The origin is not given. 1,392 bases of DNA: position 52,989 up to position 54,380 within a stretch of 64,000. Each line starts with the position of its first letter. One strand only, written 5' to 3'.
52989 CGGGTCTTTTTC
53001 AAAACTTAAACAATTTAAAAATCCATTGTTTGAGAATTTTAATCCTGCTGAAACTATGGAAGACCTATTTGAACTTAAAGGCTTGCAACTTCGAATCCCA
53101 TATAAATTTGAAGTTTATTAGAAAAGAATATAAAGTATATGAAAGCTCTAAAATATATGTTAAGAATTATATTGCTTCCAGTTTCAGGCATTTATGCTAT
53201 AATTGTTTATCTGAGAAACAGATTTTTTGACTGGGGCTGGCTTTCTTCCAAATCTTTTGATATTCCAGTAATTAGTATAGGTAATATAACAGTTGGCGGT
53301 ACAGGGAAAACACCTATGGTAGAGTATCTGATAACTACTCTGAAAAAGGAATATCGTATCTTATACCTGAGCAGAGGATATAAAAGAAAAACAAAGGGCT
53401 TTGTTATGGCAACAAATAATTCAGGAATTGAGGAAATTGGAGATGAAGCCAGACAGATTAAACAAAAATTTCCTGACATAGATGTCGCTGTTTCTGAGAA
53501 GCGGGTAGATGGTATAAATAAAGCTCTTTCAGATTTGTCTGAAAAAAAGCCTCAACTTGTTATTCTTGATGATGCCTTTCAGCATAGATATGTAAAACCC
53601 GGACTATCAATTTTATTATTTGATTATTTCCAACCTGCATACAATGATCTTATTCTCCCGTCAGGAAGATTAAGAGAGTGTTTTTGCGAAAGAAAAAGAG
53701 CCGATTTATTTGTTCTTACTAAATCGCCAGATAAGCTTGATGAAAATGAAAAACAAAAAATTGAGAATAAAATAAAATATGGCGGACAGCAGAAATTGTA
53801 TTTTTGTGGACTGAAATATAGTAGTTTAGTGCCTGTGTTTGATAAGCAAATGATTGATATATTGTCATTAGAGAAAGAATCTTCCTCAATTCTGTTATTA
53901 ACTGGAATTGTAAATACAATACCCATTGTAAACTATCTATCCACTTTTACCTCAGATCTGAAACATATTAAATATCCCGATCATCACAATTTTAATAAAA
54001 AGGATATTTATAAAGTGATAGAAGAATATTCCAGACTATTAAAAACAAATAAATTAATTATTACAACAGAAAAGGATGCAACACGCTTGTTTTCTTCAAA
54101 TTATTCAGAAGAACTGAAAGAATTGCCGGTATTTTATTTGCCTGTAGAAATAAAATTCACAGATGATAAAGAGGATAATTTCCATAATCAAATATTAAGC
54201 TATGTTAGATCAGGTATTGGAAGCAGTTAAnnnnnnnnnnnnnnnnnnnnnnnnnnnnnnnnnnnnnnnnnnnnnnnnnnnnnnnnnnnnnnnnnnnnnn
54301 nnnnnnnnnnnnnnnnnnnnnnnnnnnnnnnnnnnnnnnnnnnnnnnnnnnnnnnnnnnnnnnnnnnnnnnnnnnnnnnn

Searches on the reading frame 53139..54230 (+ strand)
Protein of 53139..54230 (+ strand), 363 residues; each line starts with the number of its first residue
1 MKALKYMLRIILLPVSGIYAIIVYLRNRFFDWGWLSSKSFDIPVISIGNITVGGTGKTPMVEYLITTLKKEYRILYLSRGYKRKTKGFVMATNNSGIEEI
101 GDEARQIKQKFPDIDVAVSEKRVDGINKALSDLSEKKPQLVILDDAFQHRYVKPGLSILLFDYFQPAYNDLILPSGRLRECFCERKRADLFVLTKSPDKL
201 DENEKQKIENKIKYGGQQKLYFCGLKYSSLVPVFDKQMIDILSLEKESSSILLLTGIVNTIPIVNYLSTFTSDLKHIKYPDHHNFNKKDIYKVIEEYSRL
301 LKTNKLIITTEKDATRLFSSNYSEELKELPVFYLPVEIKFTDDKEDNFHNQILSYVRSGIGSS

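Call 108: search_protein_families(library=pfam, proteins=[window:53139-54230:+], max_evalue=0.00001)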
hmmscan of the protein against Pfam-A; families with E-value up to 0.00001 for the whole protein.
window:53139-54230:+ (363 aa): 1 family
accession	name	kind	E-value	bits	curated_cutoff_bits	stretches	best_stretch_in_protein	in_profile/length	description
PF02606.20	LpxK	-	1.9e-73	247.9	27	1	9-353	2-324/328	Tetraacyldisaccharide-1-P 4'-kinase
